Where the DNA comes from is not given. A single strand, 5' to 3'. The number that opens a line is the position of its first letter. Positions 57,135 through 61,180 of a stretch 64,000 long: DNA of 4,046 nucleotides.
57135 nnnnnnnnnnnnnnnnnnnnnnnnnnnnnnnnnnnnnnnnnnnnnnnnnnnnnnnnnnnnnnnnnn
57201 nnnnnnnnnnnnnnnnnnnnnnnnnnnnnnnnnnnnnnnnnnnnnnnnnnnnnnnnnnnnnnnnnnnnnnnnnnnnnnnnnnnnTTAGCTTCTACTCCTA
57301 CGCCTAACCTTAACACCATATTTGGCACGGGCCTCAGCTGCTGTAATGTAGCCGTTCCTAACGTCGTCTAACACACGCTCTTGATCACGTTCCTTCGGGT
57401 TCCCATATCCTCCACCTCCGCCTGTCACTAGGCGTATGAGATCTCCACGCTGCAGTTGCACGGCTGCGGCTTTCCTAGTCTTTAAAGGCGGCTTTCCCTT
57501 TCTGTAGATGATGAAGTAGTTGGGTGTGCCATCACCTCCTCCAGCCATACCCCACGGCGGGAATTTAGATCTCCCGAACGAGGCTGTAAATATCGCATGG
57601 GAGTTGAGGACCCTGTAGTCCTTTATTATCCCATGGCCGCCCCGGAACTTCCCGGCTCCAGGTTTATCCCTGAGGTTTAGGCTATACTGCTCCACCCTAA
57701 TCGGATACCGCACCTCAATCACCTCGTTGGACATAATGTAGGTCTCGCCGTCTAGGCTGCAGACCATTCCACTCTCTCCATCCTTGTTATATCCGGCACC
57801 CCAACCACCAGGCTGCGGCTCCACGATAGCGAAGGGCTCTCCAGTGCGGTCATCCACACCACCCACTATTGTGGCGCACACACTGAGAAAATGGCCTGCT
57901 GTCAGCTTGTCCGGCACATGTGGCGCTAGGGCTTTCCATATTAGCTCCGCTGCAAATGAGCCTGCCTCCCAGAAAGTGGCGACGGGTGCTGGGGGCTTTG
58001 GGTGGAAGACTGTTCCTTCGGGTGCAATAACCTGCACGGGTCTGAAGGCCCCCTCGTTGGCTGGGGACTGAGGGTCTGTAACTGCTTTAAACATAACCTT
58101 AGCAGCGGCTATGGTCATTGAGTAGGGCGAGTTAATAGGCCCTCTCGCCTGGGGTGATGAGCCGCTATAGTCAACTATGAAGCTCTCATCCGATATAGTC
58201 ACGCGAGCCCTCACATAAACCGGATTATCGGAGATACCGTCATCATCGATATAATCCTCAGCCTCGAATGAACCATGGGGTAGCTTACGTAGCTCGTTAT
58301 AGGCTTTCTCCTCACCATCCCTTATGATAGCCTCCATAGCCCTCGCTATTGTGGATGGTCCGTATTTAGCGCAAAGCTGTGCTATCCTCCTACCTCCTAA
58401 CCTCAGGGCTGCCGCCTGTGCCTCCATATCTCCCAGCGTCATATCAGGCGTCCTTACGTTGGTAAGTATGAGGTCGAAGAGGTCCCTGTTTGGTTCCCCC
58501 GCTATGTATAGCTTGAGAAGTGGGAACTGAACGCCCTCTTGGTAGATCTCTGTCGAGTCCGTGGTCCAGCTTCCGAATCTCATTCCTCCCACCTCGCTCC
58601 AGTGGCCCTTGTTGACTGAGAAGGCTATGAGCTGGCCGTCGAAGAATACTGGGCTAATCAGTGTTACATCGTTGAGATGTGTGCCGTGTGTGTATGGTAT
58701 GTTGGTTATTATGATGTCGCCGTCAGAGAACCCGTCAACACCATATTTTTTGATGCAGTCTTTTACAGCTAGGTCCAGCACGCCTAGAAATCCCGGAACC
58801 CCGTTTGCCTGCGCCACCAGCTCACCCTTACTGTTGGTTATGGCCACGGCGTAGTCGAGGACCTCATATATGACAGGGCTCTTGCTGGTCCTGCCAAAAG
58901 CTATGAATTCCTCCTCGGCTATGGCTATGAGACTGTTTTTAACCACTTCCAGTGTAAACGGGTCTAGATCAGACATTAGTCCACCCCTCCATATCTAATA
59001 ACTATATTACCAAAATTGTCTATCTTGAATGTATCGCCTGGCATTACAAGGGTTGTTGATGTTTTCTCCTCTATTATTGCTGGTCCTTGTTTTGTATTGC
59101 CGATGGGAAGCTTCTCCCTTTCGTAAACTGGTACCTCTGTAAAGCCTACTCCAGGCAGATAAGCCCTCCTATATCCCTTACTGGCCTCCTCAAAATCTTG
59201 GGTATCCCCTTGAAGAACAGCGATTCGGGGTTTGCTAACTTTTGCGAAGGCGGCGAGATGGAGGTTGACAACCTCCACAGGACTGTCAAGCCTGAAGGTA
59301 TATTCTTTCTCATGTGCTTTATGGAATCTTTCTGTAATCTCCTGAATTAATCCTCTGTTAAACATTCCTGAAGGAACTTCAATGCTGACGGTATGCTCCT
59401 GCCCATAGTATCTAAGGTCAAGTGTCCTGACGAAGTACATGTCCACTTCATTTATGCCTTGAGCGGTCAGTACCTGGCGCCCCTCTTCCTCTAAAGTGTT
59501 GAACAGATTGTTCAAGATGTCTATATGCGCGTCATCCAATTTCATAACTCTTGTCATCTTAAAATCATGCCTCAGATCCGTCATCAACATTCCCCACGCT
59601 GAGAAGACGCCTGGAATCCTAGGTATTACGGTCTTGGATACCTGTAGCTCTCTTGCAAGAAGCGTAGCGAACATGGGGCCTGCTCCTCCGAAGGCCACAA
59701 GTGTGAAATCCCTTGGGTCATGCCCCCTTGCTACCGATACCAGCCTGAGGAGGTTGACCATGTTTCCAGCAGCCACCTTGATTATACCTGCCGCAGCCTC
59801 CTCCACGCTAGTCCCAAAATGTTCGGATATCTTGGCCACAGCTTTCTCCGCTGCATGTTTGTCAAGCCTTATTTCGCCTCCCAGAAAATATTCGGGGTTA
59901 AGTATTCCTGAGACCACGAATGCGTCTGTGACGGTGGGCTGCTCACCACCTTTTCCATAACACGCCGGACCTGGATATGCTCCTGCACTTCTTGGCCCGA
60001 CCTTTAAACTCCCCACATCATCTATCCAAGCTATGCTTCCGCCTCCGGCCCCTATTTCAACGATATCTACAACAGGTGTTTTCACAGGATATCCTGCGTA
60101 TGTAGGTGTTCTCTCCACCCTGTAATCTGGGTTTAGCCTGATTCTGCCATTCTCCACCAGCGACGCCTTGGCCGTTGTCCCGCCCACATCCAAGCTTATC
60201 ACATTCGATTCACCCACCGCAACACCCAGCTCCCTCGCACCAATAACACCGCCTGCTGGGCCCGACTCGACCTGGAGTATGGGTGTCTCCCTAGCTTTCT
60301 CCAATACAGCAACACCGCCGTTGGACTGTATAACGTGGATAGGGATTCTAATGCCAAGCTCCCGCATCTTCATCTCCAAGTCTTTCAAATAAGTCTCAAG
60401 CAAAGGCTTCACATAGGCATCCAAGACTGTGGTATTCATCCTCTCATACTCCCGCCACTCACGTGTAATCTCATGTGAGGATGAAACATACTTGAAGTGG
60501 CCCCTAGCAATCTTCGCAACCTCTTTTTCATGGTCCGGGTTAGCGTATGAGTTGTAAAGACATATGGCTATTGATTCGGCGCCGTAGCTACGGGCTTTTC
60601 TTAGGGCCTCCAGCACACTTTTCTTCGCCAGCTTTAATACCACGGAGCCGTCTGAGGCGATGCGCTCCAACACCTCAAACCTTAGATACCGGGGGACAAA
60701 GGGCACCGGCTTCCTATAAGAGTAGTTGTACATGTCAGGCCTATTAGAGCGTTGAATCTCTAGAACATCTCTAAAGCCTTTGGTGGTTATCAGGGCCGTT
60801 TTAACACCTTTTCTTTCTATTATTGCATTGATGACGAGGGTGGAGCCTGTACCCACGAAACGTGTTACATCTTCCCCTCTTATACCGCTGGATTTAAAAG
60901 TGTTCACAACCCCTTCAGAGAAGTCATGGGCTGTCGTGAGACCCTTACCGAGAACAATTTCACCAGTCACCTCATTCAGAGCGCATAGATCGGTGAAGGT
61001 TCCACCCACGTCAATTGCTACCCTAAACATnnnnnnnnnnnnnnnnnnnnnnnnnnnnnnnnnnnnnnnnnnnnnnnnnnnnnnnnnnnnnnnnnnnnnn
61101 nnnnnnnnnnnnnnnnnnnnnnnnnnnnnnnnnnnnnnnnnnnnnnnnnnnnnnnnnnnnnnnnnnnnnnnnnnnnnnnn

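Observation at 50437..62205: Tandemly duplicated HyuA/HyuB (ATP-dependent hydantoinase/oxoprolinase) pairs flanking a cupin, next to an M24 peptidase and an ECF-type importer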

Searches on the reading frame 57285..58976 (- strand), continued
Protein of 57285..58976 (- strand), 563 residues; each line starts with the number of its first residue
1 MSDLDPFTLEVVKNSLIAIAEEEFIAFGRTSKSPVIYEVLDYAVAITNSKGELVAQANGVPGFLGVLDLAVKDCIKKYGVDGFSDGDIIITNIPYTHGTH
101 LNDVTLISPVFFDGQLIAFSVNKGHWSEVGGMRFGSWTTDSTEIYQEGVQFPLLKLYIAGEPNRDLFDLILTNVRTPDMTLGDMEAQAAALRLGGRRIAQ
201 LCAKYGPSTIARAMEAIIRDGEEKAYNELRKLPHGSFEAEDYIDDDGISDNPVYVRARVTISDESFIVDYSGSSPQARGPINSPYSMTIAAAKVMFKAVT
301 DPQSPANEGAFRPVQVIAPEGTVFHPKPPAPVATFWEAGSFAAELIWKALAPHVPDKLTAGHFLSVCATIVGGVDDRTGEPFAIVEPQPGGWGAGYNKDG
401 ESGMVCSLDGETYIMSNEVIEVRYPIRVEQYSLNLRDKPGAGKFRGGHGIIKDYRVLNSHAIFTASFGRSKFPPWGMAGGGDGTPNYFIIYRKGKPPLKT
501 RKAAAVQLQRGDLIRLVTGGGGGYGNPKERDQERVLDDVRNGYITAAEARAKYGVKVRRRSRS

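Call 44: find_encoding_contigs(protein=P0036, flank=10000, max_places=1)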
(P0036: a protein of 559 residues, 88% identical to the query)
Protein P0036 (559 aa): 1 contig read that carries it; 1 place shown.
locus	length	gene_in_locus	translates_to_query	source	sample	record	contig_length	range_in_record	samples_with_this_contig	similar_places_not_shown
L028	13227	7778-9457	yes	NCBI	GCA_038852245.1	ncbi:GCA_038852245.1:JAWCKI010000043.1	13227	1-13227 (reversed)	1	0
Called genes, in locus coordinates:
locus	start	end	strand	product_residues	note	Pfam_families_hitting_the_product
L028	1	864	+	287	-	PF00005:ABC_tran, PF13304:AAA_21 (faint)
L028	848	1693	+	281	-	PF12679:ABC2_membrane_2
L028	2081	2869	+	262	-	PF28175:T4SS_LegC2C7 (weak)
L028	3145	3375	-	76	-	-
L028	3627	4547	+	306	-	PF00296:Bac_luciferase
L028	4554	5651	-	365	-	PF01321:Creatinase_N, PF00557:Peptidase_M24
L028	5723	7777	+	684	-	PF05378:Hydant_A_N, PF01968:Hydantoinase_A, PF19278:Hydant_A_C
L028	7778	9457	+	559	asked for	PF02538:Hydantoinase_B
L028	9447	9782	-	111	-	PF07883:Cupin_2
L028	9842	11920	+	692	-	PF05378:Hydant_A_N, PF01968:Hydantoinase_A, PF19278:Hydant_A_C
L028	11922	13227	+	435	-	PF02538:Hydantoinase_B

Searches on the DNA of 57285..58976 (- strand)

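Call 72: search_rna_families(sources=[L027, L028, L030, L031, L006, L007, L009], threshold=gathering)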
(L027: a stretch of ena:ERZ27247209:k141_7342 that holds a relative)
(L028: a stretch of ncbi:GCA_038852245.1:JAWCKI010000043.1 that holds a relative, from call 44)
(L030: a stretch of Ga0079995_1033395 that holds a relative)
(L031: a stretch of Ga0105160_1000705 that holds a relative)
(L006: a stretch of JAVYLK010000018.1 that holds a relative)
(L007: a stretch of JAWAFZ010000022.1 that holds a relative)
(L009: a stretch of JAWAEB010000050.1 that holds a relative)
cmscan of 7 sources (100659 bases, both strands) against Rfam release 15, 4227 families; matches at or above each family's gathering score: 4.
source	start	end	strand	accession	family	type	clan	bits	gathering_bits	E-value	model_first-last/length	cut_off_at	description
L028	2952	3026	-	RF00005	tRNA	Gene; tRNA;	CL00001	68.2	29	1.6e-12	1-71/71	no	tRNA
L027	572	646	+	RF00005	tRNA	Gene; tRNA;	CL00001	67.6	29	2.3e-12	1-71/71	no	tRNA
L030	19071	19145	-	RF00005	tRNA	Gene; tRNA;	CL00001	66.3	29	5.1e-12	1-71/71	no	tRNA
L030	18344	18445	+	RF00005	tRNA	Gene; tRNA;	CL00001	50.3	29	1.3e-07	1-71/71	no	tRNA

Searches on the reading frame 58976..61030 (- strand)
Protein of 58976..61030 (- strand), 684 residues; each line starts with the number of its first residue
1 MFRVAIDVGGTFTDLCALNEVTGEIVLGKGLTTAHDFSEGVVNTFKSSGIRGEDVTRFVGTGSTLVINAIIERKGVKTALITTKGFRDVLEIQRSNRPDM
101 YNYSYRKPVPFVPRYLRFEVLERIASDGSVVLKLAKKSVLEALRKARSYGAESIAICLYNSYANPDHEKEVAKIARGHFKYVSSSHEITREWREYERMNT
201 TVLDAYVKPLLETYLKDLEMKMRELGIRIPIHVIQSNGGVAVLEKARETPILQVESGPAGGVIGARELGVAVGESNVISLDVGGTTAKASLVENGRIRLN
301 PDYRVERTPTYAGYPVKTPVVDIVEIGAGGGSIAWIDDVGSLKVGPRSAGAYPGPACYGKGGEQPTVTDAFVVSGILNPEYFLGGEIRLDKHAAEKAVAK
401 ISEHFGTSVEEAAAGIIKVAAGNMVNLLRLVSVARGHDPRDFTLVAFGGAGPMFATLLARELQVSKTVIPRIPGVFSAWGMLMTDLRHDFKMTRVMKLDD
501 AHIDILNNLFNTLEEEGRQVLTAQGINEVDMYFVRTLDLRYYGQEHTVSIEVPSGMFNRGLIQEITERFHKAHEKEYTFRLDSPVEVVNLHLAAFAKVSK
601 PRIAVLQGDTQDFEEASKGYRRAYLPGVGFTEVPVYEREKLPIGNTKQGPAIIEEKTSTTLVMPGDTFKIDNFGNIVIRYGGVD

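Call 3: search_protein_families(library=pfam, proteins=[window:58976-61030:-], max_evalue=0.01)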
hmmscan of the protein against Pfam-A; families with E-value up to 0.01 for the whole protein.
window:58976-61030:- (684 aa): 3 families
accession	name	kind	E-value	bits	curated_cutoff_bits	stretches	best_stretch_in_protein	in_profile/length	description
PF01968.24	Hydantoinase_A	-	7.4e-98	327.8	22.9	1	197-489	1-290/291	Hydantoinase/oxoprolinase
PF05378.19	Hydant_A_N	-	1.6e-47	162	25.2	1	3-177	1-174/176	Hydantoinase/oxoprolinase N-terminal region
PF19278.4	Hydant_A_C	-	3.4e-16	59.6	21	1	503-673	11-185/193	Hydantoinase/oxoprolinase C-terminal domain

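Call 4: search_protein_families(library=ncbifam, proteins=[window:58976-61030:-], max_evalue=0.01)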
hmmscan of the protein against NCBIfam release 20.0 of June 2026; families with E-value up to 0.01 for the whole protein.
window:58976-61030:- (684 aa): 3 families
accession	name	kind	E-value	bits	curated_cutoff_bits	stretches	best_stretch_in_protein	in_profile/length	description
NF050156.1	CapLactmsAlpCapA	equivalog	8.8e-167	556.4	1000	1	2-678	1-685/689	caprolactamase subunit alpha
NF042975.2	AcphenoCarb_ApcC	equivalog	1.1e-96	324.7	1500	1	3-675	10-706/733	acetophenone carboxylase subunit gamma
NF042960.1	AcphenoCarb_ApcA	equivalog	5.4e-66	223.2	1250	1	136-678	123-655/658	acetophenone carboxylase subunit alpha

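Call 11: find_encoding_contigs(protein=window:58976-61030:-, flank=10000, max_places=6)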
Protein window:58976-61030:- (684 aa): no gene with exactly this product is on record in the collection.

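Call 12: search_solved_structures(query=window:58976-61030:-, max_evalue=0.001)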
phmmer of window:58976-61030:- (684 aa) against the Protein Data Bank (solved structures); distinct sequences matched with E-value up to 0.001: 6.
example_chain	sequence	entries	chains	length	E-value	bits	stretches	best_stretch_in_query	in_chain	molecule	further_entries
7hk5_A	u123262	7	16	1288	2.4e-126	426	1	1-679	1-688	N-methylhydantoinase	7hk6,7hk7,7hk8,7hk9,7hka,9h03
6yra_A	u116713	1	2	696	9.7e-121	407.5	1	2-671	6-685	5-oxoprolinase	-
5l9w_B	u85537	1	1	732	1.8e-88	300.9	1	4-678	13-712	Acetophenone carboxylase gamma subunit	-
5svb_B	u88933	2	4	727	2.3e-69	237.7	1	5-665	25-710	Acetone carboxylase beta subunit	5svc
5m45_B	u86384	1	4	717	1.1e-68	235.5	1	5-665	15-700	Acetone carboxylase beta subunit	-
5l9w_b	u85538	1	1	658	5.9e-49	170.3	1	1-493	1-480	Acetophenone carboxylase alpha subunit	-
